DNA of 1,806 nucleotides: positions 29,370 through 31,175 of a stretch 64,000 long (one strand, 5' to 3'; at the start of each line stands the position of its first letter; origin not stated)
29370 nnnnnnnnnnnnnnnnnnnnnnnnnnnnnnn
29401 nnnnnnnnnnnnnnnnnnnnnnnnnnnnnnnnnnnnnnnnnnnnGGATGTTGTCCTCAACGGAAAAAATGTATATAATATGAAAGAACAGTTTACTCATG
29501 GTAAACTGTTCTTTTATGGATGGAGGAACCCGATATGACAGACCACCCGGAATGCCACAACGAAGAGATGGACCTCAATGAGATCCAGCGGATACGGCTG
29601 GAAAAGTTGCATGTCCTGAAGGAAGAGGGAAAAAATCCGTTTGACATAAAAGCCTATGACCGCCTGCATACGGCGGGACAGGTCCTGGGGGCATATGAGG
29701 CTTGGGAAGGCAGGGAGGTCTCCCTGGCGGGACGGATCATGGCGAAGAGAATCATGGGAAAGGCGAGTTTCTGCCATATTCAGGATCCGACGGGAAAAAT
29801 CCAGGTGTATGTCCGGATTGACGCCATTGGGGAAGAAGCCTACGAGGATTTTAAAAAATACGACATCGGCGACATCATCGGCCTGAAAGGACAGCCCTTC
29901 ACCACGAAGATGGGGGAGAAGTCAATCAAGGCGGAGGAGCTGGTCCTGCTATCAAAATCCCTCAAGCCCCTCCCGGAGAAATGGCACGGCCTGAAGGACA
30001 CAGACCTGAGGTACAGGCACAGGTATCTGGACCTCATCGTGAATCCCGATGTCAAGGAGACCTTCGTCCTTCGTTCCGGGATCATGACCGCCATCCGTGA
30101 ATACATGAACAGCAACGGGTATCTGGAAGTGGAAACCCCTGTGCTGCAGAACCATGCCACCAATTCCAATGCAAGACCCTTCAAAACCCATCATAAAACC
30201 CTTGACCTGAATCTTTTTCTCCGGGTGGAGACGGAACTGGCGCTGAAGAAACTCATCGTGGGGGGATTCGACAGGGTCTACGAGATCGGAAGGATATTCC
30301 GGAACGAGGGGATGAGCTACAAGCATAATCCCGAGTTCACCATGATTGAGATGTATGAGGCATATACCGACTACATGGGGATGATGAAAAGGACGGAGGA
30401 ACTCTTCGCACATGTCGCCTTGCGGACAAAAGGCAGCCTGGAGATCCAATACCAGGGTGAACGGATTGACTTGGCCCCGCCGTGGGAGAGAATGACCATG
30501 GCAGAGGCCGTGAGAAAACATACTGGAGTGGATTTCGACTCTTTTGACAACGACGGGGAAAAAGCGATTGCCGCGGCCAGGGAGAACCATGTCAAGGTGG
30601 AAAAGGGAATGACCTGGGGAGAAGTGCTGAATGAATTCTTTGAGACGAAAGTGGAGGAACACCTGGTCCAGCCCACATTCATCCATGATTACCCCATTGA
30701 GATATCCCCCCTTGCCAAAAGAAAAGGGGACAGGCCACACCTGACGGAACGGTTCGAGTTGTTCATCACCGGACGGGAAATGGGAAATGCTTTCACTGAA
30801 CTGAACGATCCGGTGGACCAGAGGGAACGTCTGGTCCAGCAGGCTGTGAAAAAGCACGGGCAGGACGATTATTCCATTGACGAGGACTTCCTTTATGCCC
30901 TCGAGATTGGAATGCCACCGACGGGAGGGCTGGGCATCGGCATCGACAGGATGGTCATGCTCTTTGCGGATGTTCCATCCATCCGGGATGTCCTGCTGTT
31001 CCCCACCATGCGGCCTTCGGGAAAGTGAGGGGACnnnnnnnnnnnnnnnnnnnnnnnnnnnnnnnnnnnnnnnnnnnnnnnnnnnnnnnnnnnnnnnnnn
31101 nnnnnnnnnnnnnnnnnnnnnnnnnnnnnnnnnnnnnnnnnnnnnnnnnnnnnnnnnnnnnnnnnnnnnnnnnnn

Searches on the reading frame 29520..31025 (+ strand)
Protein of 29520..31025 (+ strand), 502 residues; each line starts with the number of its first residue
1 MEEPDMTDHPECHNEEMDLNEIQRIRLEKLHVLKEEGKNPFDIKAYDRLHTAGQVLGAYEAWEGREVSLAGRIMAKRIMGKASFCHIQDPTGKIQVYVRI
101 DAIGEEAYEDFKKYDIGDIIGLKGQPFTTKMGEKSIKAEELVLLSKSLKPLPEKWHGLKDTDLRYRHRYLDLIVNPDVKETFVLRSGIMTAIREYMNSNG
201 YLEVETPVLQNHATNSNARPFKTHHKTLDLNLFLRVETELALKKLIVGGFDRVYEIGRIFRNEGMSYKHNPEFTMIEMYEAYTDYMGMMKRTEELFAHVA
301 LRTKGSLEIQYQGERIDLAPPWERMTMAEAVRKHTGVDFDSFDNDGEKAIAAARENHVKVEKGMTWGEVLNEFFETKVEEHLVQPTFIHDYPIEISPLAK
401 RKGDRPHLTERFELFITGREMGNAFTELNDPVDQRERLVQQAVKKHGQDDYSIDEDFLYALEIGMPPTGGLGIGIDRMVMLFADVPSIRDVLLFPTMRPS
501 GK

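Call 11: search_protein_families(library=pfam, proteins=[window:29520-31025:+], max_evalue=0.001)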
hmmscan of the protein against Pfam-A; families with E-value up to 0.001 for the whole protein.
window:29520-31025:+ (502 aa): 3 families
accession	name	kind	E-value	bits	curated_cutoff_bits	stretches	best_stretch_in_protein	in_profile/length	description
PF00152.25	tRNA-synt_2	-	1.4e-87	294.1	25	1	161-497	2-307/308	tRNA synthetases class II (D, K and N)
PF01336.31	tRNA_anti-codon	-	4.7e-16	58.9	27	1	67-144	1-75/75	OB-fold nucleic acid binding domain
PF01409.25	tRNA-synt_2d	-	4.9e-05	23.4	19.8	0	252-280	104-132/246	tRNA synthetases class II core domain (F)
